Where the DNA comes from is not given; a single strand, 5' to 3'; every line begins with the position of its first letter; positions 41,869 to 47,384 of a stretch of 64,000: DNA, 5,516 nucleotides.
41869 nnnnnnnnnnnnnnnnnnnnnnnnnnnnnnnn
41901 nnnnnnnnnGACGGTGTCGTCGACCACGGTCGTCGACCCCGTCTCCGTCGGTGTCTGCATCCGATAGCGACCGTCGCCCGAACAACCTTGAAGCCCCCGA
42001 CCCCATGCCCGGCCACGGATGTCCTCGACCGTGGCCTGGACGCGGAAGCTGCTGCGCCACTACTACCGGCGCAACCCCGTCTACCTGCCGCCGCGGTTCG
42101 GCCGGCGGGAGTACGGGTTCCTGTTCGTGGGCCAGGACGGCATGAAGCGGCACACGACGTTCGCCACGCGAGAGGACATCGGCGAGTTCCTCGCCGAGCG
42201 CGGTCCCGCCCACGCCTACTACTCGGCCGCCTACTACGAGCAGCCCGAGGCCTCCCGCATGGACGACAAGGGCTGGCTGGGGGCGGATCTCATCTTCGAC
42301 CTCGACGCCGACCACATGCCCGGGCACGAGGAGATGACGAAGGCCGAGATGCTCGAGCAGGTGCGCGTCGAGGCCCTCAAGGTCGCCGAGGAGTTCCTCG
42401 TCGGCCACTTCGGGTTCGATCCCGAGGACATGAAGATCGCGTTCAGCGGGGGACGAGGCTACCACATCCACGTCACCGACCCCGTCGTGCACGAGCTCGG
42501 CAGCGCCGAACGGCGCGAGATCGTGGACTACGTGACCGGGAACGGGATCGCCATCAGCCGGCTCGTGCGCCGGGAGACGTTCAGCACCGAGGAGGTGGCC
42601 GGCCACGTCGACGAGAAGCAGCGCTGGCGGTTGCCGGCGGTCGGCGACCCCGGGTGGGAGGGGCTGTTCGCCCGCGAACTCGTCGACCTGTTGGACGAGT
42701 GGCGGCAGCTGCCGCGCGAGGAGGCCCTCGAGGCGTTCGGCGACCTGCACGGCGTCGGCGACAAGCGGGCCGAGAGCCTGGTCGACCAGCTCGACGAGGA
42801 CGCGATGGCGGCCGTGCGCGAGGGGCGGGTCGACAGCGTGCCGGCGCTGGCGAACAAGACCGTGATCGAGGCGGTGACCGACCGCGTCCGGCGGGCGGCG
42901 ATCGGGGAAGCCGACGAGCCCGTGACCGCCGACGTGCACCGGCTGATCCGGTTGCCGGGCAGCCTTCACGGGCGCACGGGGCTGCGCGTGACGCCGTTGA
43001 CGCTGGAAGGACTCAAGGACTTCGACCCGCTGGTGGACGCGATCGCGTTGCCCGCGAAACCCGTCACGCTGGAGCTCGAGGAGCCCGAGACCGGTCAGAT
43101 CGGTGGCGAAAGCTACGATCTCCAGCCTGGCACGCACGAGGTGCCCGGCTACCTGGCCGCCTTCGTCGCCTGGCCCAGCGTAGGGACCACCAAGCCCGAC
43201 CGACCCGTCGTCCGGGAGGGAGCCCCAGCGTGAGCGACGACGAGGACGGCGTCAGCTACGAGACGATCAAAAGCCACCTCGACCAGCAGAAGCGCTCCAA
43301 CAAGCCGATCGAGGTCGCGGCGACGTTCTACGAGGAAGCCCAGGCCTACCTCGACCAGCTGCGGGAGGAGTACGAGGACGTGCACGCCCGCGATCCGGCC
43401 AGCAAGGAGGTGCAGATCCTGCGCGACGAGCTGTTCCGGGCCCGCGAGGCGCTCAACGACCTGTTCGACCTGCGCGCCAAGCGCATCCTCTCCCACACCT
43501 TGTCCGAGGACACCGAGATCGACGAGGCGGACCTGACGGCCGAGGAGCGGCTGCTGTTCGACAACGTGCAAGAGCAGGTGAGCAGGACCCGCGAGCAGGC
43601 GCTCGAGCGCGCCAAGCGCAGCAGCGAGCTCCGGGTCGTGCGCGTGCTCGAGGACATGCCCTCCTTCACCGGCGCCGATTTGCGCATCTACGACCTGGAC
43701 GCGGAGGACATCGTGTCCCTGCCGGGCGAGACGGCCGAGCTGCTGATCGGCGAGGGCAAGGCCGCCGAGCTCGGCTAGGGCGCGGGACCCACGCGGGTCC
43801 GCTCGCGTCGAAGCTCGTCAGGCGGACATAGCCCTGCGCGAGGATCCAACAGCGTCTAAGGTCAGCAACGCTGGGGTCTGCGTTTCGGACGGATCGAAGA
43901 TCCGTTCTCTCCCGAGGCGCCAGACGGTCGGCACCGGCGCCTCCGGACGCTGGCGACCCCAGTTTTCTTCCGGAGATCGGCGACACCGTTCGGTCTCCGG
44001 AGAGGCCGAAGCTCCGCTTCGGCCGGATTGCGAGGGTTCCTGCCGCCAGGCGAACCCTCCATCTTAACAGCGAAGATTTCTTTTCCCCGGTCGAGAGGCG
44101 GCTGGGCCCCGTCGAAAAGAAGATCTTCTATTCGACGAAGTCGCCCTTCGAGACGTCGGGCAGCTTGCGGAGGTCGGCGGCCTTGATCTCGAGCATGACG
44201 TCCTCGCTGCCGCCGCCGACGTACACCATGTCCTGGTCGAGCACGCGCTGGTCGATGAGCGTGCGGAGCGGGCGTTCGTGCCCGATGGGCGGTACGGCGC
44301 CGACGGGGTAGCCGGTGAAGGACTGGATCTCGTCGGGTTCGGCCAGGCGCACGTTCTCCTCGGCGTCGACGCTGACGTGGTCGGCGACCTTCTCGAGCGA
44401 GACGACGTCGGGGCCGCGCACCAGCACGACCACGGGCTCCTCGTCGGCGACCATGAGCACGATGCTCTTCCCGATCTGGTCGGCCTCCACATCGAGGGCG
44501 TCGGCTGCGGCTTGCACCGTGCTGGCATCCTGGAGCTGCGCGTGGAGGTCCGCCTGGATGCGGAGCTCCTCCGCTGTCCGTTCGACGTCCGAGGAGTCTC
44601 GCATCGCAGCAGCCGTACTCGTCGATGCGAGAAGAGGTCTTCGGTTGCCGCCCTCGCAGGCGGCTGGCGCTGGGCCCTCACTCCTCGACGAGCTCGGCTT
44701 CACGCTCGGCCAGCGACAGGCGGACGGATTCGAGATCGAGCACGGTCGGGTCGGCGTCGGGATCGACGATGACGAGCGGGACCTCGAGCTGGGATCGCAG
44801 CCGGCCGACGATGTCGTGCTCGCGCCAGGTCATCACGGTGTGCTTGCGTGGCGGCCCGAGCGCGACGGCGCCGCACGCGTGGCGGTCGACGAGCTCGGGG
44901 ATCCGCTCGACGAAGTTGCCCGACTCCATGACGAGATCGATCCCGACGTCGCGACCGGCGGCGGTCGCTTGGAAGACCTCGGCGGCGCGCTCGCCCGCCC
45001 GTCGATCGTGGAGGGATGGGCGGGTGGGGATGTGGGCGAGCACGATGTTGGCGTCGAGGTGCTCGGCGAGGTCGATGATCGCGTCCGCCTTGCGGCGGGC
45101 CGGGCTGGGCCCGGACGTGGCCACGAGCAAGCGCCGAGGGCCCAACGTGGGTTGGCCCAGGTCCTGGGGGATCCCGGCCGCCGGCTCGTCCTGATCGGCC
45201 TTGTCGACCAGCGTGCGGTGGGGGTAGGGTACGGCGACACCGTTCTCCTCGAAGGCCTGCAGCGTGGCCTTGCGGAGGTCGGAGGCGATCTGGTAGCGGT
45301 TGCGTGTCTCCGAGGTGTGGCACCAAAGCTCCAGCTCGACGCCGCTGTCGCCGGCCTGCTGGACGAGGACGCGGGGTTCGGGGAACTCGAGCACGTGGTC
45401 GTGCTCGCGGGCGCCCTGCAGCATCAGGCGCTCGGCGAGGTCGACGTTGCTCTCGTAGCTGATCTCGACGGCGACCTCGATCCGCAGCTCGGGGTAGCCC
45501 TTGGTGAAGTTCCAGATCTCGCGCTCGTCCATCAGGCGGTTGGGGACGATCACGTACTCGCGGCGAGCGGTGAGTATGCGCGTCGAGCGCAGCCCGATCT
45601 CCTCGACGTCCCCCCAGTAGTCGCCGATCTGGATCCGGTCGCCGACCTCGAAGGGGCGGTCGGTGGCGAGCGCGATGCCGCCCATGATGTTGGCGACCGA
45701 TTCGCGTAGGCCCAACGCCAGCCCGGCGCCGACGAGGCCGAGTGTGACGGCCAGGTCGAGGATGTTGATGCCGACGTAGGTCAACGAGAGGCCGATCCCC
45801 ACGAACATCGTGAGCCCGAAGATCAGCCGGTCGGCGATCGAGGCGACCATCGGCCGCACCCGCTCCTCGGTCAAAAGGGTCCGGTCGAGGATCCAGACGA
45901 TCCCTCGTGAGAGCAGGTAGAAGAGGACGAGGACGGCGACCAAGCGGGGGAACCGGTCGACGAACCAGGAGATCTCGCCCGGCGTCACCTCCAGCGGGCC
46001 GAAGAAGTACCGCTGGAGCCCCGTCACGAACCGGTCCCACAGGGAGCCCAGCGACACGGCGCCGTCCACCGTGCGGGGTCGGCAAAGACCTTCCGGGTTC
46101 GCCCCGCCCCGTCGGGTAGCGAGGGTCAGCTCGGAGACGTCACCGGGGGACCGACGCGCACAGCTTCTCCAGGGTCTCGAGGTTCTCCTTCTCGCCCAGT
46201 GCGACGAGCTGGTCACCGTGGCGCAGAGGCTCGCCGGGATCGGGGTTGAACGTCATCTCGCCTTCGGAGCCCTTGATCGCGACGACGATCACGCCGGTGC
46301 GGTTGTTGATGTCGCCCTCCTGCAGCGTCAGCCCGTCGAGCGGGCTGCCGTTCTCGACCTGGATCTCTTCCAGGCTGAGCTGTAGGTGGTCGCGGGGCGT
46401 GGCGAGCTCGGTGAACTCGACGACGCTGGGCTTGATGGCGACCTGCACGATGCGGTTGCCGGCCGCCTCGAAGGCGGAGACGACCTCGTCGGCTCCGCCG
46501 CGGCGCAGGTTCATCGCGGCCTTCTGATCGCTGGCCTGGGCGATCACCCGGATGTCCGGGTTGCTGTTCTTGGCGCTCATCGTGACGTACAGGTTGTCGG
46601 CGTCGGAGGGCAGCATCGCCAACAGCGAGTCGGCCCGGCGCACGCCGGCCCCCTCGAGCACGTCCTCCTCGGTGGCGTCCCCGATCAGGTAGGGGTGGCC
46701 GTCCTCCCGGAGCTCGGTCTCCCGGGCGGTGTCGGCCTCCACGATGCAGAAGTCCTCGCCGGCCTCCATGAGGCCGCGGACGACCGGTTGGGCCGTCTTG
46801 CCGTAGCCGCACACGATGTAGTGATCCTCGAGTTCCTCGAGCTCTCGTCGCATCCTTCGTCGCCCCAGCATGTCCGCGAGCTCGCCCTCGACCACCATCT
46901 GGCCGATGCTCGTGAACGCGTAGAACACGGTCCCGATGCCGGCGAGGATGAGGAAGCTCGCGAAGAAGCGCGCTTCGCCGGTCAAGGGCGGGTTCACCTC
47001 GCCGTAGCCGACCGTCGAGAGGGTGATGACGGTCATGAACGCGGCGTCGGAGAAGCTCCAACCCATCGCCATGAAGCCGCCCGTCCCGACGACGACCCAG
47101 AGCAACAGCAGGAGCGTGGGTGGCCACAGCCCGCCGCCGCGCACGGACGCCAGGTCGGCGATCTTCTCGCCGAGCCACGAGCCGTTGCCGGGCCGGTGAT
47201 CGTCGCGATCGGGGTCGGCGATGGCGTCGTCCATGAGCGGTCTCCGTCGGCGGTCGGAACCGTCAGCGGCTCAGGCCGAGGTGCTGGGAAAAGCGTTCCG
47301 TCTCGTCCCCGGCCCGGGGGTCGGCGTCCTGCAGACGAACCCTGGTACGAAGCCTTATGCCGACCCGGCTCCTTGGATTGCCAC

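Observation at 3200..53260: Synthesis: a genome-wide hairpin-cassette accretion process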

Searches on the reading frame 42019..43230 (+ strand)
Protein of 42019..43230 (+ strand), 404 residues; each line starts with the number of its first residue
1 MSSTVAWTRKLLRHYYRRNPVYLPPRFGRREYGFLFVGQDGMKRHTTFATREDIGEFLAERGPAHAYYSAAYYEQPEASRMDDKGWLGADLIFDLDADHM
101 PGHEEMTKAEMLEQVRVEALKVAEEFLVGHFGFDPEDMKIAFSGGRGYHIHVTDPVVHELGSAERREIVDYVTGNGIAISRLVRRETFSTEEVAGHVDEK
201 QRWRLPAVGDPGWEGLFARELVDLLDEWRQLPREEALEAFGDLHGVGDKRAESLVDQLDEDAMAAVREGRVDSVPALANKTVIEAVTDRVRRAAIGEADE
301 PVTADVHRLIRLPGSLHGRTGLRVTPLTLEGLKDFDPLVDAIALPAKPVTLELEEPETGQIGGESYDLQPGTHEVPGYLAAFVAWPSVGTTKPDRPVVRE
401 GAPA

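Call 60: find_homologous_proteins(query=window:42019-43230:+, max_evalue=1e-80)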
Query window:42019-43230:+ (404 aa): 1047 proteins with E <= 1e-80 among 8000 candidates; the best 120 are listed.
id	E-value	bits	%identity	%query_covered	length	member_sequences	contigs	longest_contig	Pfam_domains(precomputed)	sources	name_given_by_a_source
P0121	9.9e-268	906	99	100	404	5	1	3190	PF01896.26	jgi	jgi:DNA primase small subunit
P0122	2.4e-230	783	84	100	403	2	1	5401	PF01896.26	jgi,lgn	jgi:DNA primase small subunit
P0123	7.6e-198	676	72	100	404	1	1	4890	PF01896.26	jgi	jgi:DNA primase small subunit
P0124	4.4e-186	637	70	99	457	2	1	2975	PF01896.26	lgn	-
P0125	5.5e-185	634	69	99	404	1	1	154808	PF01896.26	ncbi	-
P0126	1.1e-184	633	69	99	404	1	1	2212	PF01896.26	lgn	-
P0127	4.9e-176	604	66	99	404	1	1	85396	PF01896.26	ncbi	-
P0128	3.9e-173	595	68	100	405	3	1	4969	PF01896.26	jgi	jgi:DNA primase small subunit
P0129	6.6e-163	561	67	91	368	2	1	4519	PF01896.26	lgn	-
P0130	1.5e-160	553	61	99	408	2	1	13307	PF14520.13,PF01896.26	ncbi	-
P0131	1.4e-159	550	60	99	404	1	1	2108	PF01896.26,PF00633.30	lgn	-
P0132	2.5e-130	454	55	95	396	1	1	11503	PF01896.26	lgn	-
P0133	2.2e-109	385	51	95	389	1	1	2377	PF01896.26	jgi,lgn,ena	-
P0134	4.2e-109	384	48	95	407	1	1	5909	PF01896.26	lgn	-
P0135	1.2e-108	382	49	94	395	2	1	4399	PF01896.26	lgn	-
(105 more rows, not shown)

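Call 61: find_encoding_contigs(protein=P0125, flank=10000, max_places=1)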
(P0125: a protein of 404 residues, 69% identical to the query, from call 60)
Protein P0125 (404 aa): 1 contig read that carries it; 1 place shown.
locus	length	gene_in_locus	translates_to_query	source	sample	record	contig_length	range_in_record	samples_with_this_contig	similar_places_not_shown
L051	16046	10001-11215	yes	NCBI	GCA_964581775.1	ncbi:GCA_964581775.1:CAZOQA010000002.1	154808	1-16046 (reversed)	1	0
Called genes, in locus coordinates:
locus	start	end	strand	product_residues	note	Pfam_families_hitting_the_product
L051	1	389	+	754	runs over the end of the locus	PF13360:PQQ_2 (weak), PF18911:PKD_4 (weak)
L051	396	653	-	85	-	-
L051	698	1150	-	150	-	PF00582:Usp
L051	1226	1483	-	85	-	-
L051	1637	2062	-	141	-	PF08570:DUF1761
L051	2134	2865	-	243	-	PF02511:Thy1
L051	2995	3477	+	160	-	PF04073:tRNA_edit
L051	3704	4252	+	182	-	PF13238:AAA_18, PF13207:AAA_17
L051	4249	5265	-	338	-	PF26356:Pelota_N, PF03465:eRF1_3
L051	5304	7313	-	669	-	PF05833:NFACT_N, PF05670:NFACT-R_1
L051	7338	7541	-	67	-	PF09889:DUF2116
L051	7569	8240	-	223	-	PF00696:AA_kinase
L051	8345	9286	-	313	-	PF00291:PALP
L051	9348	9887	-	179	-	PF11814:DUF3335 (faint)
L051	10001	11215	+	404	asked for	PF01896:DNA_primase_S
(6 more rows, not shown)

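Call 62: find_encoding_contigs(protein=P0122, flank=5000, max_places=2)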
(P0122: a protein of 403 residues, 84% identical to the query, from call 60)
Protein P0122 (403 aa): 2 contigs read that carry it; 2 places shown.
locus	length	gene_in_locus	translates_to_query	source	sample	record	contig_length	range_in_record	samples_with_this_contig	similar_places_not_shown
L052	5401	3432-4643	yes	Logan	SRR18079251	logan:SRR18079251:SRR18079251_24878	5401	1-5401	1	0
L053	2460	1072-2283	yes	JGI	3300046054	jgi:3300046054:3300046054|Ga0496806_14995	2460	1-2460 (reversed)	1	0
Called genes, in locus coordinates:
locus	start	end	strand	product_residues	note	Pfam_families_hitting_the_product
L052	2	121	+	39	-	?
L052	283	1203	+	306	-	PF00291:PALP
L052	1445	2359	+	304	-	PF01053:Cys_Met_Meta_PP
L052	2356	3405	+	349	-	PF00208:ELFV_dehydrog (weak), PF00742:Homoserine_dh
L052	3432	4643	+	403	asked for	PF01896:DNA_primase_S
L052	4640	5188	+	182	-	PF22090:Gins51_C (weak)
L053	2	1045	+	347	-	?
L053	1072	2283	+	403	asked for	PF01896:DNA_primase_S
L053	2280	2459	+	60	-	?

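Call 85: find_encoding_contigs(protein=P0121, flank=3000, max_places=3)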
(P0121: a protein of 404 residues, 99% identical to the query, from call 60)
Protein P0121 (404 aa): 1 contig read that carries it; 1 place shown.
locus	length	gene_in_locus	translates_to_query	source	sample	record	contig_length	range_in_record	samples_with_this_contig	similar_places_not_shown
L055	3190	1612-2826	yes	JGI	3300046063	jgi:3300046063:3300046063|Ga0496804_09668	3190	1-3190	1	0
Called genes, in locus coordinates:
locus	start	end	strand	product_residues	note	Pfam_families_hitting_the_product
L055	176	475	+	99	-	-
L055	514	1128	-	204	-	-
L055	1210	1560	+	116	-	-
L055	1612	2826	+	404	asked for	PF01896:DNA_primase_S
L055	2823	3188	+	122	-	?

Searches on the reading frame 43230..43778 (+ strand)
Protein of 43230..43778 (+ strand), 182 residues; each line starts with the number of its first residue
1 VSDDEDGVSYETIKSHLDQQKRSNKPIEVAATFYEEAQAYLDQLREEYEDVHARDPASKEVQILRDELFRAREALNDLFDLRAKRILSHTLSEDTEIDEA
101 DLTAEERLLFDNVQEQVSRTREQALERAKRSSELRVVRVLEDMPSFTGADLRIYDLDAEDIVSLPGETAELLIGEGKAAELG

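Call 35: find_encoding_contigs(protein=window:43230-43778:+, flank=2500, max_places=10)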
Protein window:43230-43778:+ (182 aa): 2 contigs read that carry it; 1 place shown.
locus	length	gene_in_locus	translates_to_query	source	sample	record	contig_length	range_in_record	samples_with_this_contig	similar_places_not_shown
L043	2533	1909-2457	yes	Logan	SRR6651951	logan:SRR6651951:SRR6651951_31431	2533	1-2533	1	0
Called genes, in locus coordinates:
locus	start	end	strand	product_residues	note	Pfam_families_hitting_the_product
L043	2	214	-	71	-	?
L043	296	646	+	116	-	-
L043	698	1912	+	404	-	PF01896:DNA_primase_S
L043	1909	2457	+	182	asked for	PF22090:Gins51_C (weak)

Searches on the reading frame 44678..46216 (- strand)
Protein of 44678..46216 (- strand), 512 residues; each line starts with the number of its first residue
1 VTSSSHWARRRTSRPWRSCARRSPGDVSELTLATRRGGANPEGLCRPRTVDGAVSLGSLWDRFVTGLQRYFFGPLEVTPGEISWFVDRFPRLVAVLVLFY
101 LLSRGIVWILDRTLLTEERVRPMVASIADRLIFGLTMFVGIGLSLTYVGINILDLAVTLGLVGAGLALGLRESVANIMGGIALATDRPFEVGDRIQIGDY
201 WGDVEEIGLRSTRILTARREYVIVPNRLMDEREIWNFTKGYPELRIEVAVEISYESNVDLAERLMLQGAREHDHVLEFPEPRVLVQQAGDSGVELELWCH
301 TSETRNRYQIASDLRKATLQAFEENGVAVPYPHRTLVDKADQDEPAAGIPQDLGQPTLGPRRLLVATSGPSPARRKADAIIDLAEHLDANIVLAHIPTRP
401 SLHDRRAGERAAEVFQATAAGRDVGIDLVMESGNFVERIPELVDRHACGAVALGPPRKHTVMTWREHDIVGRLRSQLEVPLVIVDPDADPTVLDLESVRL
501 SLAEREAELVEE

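Call 70: search_protein_families(library=pfam, proteins=[window:44678-46216:-], max_evalue=0.001)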
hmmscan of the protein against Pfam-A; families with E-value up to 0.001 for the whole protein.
window:44678-46216:- (512 aa): 2 families
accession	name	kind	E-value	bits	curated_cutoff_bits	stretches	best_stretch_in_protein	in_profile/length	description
PF00924.24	MS_channel_2nd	-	6.8e-18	65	20.2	1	173-239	2-68/68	Mechanosensitive ion channel, beta-domain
PF21082.3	MS_channel_3rd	-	3.7e-10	40.5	21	1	246-328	1-87/88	Mechanosensitive ion channel MscS, C-terminal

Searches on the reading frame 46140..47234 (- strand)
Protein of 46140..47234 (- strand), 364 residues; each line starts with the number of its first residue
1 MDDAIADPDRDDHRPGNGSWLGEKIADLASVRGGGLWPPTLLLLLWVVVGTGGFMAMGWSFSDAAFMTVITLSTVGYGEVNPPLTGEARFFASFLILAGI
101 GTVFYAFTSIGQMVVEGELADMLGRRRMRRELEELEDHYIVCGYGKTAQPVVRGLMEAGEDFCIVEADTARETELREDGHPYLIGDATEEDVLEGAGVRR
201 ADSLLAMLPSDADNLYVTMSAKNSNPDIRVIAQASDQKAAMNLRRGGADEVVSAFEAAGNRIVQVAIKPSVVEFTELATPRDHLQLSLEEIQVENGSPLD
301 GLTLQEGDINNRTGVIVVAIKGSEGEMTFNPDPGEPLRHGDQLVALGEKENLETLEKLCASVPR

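Call 70: search_protein_families(library=pfam, proteins=[window:46140-47234:-], max_evalue=0.001)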
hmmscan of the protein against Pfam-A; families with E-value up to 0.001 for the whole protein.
window:46140-47234:- (364 aa): 4 families
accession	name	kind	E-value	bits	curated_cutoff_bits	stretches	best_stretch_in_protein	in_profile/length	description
PF02254.24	TrkA_N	-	8.1e-32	110.4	23.8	1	139-253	1-115/116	TrkA-N domain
PF07885.22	Ion_trans_2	-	3.9e-15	55.9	22.5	1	42-115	2-78/79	Ion channel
PF02080.26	TrkA_C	-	4.9e-15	55.6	27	1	288-359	1-70/71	TrkA-C domain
PF06241.17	Castor_Poll_mid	-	0.00018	21.9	26.7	1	282-356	23-97/104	Castor and Pollux, part of voltage-gated ion channel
